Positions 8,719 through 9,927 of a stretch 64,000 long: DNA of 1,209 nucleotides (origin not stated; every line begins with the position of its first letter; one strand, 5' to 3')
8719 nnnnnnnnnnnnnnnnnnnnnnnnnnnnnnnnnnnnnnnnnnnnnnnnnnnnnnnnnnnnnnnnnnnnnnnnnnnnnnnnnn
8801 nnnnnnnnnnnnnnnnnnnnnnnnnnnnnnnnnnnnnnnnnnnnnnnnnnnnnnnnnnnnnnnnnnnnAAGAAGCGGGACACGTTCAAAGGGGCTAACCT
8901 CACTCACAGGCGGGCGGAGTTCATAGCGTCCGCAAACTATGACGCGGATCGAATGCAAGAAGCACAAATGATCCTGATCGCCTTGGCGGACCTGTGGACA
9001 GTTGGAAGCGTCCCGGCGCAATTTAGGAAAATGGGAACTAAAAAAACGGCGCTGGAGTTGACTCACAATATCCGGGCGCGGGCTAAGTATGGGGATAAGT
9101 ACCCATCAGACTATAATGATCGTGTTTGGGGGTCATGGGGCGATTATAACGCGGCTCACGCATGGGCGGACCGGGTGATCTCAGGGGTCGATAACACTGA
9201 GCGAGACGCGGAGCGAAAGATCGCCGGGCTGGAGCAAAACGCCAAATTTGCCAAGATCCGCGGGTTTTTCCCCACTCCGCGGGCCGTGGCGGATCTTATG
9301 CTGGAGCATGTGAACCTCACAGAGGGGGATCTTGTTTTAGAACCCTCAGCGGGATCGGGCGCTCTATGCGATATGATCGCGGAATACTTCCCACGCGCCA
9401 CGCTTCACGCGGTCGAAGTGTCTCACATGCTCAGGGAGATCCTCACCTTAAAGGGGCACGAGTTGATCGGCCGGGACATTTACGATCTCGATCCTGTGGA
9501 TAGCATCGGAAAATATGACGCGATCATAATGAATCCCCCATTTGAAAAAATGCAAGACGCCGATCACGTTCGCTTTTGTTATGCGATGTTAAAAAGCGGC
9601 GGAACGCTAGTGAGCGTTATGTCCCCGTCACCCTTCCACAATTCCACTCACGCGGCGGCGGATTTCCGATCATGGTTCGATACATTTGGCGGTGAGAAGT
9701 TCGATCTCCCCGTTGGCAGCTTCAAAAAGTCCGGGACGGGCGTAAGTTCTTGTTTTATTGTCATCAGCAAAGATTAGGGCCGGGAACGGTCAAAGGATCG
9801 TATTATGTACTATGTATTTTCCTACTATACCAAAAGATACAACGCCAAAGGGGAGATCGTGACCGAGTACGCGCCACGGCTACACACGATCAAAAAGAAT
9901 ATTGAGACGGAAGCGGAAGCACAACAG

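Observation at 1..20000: Steep GATC density gradient from the left end, in a phage that encodes three DNA methyltransferases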

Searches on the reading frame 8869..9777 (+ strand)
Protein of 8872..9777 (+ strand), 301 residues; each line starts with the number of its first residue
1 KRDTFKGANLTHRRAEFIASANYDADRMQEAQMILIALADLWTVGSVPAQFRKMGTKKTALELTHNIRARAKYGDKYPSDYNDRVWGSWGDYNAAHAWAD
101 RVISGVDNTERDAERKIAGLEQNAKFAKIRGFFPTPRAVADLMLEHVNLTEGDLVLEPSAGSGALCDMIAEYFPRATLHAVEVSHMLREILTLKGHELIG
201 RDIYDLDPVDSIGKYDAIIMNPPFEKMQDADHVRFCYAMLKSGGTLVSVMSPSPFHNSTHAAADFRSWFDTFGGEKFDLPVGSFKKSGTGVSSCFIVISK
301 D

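Call 42: search_solved_structures(query=window:8872-9777:+, max_evalue=0.01)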
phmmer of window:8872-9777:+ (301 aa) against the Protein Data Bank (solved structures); distinct sequences matched with E-value up to 0.01: 1.
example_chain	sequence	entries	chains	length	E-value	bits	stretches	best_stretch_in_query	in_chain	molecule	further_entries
3dtn_A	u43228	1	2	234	0.0055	19.5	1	150-248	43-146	Putative Methyltransferase MM_2633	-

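Call 70: find_homologous_proteins(query=window:8869-9774:+, max_evalue=0.00001)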
Query window:8869-9774:+ (302 aa): 1663 proteins with E <= 0.00001 among 3289 candidates; the best 120 are listed.
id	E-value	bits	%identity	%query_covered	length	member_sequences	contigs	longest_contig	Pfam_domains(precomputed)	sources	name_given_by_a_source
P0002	2.8e-203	692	100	100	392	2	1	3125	PF05175.21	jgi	-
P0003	7.4e-108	379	56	100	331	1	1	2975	PF05175.21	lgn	-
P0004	7.3e-104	366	60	90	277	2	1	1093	PF05175.21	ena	-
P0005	1.3e-66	243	44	99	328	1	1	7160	PF05175.21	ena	-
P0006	9.3e-60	221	42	100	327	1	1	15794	PF05175.21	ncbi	-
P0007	4.0e-57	212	43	99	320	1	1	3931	PF13489.13,PF05175.21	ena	-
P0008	5.0e-56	209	42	96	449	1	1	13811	PF08401.17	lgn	-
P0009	3.7e-55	206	43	97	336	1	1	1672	PF05175.21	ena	-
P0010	5.7e-54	202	41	97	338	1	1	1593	-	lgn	-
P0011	8.5e-54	201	40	97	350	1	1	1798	PF05175.21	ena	-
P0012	3.0e-52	196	37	98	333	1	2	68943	PF05175.21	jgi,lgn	jgi:hypothetical protein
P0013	5.5e-51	192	49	65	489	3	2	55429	-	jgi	jgi:hypothetical protein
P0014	3.3e-50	189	41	95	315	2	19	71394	-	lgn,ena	-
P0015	4.7e-50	189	40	96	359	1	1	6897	PF05175.21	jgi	-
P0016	7.3e-50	188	42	96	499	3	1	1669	PF05175.21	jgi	jgi:precorrin-6B methylase 2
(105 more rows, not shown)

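Call 71: find_encoding_contigs(protein=P0006, flank=10000, max_places=2)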
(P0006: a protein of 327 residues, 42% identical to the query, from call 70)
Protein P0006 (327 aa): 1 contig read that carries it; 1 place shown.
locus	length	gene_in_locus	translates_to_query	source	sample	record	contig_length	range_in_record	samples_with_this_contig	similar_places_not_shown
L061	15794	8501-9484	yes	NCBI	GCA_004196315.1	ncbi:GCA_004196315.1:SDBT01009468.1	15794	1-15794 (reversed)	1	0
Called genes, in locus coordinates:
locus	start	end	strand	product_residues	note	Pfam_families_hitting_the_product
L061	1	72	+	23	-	?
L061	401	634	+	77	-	-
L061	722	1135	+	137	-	-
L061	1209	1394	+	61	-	-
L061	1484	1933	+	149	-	-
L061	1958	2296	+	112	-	-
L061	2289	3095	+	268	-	-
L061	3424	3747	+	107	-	-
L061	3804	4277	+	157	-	-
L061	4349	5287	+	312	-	PF12083:DUF3560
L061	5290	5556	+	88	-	-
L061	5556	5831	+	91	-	-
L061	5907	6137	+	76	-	-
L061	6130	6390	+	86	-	-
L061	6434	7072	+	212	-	-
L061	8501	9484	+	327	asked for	PF05175:MTS (weak)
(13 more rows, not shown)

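Call 72: find_encoding_contigs(protein=P0012, flank=10000, max_places=2)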
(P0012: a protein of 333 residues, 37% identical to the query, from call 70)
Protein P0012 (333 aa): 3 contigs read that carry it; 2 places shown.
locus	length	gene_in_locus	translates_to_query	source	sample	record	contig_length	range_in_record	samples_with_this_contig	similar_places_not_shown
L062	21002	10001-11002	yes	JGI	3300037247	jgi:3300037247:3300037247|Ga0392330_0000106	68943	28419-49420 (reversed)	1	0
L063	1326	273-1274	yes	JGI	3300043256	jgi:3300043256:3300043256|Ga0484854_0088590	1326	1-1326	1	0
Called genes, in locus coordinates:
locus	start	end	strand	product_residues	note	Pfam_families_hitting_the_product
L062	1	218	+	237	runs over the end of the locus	PF00005:ABC_tran, PF13304:AAA_21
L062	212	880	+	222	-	PF01061:ABC2_membrane (faint), PF03379:CcmB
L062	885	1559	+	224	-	PF01578:Cytochrom_C_asm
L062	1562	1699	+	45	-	-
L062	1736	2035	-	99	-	PF00578:AhpC-TSA (weak)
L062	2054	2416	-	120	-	PF00578:AhpC-TSA (faint)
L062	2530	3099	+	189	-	PF23914:TPR_CcmH_CycH (faint), PF13424:TPR_12 (faint), PF13428:TPR_14 (faint), PF07719:TPR_2 (faint), PF13431:TPR_17 (faint), PF13432:TPR_16 (faint), PF14559:TPR_19 (faint), PF13414:TPR_11, +2 more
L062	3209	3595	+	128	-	PF10411:DsbC_N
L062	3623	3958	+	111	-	PF13098:Thioredoxin_2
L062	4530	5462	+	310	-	-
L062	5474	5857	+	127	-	-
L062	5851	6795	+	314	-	PF02899:Phage_int_SAM_1, PF13495:Phage_int_SAM_4, PF00589:Phage_integrase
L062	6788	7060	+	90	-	PF08765:Mor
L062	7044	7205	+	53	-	-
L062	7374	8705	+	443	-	PF22555:DAM-like-phage1, PF22559:GNAT-phage-like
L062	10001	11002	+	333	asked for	PF05175:MTS (weak)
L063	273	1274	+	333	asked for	PF05175:MTS (weak)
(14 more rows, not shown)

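Call 73: find_encoding_contigs(protein=P0014, flank=10000, max_places=2)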
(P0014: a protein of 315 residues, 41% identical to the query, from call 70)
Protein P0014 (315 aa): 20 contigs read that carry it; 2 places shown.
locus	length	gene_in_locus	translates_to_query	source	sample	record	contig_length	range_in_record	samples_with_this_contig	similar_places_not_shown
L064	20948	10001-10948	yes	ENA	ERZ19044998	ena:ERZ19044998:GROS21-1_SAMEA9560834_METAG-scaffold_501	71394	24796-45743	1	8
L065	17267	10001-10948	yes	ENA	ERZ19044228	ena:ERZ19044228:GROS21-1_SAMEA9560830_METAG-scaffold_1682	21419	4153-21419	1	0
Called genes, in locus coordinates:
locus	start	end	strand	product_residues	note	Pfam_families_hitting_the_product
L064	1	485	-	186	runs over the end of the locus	PF20901:Sf6_terminase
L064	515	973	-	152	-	-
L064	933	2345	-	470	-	PF13489:Methyltransf_23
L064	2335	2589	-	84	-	-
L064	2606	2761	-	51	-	-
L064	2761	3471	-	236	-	-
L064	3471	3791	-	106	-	-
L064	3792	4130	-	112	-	-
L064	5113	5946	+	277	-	PF12224:Amidoligase_2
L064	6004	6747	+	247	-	PF06094:GGACT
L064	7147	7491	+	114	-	-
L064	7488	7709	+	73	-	-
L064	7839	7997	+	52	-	-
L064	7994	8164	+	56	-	-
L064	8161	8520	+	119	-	PF19419:DUF5983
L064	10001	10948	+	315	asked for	-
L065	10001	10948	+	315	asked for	-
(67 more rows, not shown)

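Call 74: find_encoding_contigs(protein=P0013, flank=10000, max_places=2)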
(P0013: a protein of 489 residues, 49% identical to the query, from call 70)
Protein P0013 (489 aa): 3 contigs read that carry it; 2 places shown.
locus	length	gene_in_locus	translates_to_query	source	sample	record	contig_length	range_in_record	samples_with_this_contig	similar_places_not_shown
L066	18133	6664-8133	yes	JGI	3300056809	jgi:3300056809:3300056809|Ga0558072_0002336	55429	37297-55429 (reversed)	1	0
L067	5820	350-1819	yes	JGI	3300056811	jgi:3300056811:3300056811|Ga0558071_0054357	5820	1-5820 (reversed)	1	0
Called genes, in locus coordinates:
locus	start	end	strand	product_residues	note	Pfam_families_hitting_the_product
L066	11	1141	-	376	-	-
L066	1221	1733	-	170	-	-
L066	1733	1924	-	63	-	-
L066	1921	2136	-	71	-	PF01381:HTH_3, PF13560:HTH_31 (weak)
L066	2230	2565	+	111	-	-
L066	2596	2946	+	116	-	-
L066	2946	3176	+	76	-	-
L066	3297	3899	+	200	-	PF03400:DDE_Tnp_IS1 (faint)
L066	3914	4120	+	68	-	-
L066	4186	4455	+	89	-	-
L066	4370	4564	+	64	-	-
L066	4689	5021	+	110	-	-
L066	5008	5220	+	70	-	-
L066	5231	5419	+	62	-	-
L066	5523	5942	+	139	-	-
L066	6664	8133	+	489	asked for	-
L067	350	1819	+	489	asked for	-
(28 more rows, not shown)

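Call 76: find_encoding_contigs(protein=P0003, flank=10000, max_places=2)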
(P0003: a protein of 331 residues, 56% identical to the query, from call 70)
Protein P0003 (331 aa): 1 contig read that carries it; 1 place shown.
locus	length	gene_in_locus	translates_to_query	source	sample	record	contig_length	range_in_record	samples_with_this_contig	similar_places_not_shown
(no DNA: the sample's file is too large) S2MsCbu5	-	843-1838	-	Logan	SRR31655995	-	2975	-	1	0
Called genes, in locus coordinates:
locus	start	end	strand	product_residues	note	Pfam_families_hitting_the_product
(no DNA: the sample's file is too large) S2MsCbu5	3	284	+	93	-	?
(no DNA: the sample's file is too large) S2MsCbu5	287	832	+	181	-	-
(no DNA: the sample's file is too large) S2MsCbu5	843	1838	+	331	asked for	PF05175:MTS (faint)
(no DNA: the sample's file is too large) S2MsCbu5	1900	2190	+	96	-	-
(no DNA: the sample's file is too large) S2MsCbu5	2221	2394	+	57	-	-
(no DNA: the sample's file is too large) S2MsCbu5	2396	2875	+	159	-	-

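Call 77: find_encoding_contigs(protein=P0005, flank=10000, max_places=2)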
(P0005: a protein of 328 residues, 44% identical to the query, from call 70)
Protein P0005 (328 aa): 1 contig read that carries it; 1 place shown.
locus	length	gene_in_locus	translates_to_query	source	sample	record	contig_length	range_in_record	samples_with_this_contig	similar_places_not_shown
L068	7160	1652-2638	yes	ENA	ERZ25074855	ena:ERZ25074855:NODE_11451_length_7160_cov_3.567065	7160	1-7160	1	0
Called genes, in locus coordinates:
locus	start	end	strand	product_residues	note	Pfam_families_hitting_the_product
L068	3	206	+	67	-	?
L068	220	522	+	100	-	PF24043:DUF7352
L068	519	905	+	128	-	-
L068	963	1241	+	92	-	-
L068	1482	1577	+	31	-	-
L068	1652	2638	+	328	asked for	PF05175:MTS (weak)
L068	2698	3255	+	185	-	-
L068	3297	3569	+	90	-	-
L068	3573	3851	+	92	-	-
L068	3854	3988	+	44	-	-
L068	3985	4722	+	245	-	-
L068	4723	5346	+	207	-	PF05869:Dam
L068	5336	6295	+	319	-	PF12083:DUF3560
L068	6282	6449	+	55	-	-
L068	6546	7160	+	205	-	?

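Call 89: predict_structure(alignment_id=A2)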
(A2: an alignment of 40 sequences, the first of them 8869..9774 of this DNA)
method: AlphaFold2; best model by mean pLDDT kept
length: 302 residues; sequences in the alignment: 40
mean_pLDDT: 91.2   pTM: 0.73
mean pLDDT of the five models: 91.2, 90.6, 90.0, 90.0, 89.9
residues with pLDDT >= 90: 199; 70-90: 96; 50-70: 7; < 50: 0
segments of 3 or more residues with pLDDT < 50: none
pLDDT, mean of each block of 10 residues (from residue 1): 84 91 92 91 86 88 91 75 80 89 79 84 88 87 98 97 96 98 96 96 92 95 94 97 98 96 98 98 87 94 96
secondary structure, 60 per line:
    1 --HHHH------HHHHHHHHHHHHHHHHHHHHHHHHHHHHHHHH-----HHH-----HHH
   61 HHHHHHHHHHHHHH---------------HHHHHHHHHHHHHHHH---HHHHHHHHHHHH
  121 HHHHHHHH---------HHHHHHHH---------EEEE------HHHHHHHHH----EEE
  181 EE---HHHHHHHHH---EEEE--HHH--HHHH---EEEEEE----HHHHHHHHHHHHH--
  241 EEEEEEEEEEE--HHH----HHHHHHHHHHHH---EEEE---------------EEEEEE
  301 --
elements in order: H3-6 H13-44 H58-74 H90-105 H109-128 H138-145 E155-158 H165-173 E178-182 H186-194 E198-201 H209-212 E216-221 H226-238 E241-251 H261-272 E276-279 E295-300

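Call 91: fold_search(model_id=the predicted structure, library=pdb)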
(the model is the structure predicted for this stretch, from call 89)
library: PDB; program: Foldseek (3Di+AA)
matches with E <= 10: 1890; with E <= 0.001: 936
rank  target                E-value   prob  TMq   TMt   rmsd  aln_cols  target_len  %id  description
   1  2okc_B                3.9e-09  1.00  0.52  0.38  13.2       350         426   17  Crystal structure of Type I restriction enzyme StySJI M protein (NP_813429.1) from Bacteroides thetaiotaomicron VPI-54 (released 2007-01-30)
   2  2okc_A                9.9e-09  1.00  0.53  0.39  12.4       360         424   16  Crystal structure of Type I restriction enzyme StySJI M protein (NP_813429.1) from Bacteroides thetaiotaomicron VPI-54 (released 2007-01-30)
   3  5m58_A                1.1e-08  1.00  0.42  0.53   7.1       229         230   17  Crystal structure of CouO, a C-methyltransferase from Streptomyces rishiriensis (released 2017-02-15)
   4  5m58_B                1.9e-08  1.00  0.42  0.54   6.7       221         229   17  Crystal structure of CouO, a C-methyltransferase from Streptomyces rishiriensis (released 2017-02-15)
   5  3s1s                  4.5e-08  1.00  0.50  0.19  12.2       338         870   16  Characterization and crystal structure of the type IIG restriction endonuclease BpuSI (released 2011-07-13)
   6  5mgz_A                4.7e-08  1.00  0.37  0.47  10.7       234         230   17  Streptomyces Spheroides NovO (8-demethylnovbiocic acid methyltransferase) with SAH (released 2017-01-18)
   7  4f86_D                6.3e-08  1.00  0.36  0.40   7.1       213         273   17  Structure analysis of Geranyl diphosphate methyltransferase in complex with GPP and sinefungin (released 2012-10-31)
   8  4f86_B                6.7e-08  1.00  0.36  0.40   7.1       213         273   17  Structure analysis of Geranyl diphosphate methyltransferase in complex with GPP and sinefungin (released 2012-10-31)
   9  8h27_A                7.5e-08  1.00  0.38  0.59   5.4       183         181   16  Crystal structure of MnmM from S. aureus complexed with SAM (2.04 A) (released 2023-01-25)
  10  8x47                  7.9e-08  1.00  0.42  0.47   3.6       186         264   18  Crystal structure of DIMT1 in complex with S-adenosyl-L-homocysteine (SAH) from Pyrococcus horikoshii (released 2024-08-28)
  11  4f86_K                7.9e-08  1.00  0.37  0.42   7.6       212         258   17  Structure analysis of Geranyl diphosphate methyltransferase in complex with GPP and sinefungin (released 2012-10-31)
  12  5dtq_A                7.9e-08  1.00  0.40  0.39  10.3       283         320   16  Crystal structure of Dot1L in complex with inhibitor CPD3 [(2,6-dichlorophenyl)(quinolin-6-yl)methanone] (released 2016-06-15)
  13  5f8f_B                7.9e-08  1.00  0.37  0.32  17.3       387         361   16  Rv2258c-SFG (released 2016-06-29)
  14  4f86_I                8.4e-08  1.00  0.36  0.39   7.1       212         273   17  Structure analysis of Geranyl diphosphate methyltransferase in complex with GPP and sinefungin (released 2012-10-31)
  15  8h27_C                8.9e-08  1.00  0.38  0.61   5.3       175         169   15  Crystal structure of MnmM from S. aureus complexed with SAM (2.04 A) (released 2023-01-25)
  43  7eew_A                2.4e-07  1.00  0.52  0.27  13.6       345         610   13  Crystal structure of the intact MTase from Vibrio vulnificus YJ016 in complex with the DNA-mimicking Ocr protein and t (released 2022-03-23)
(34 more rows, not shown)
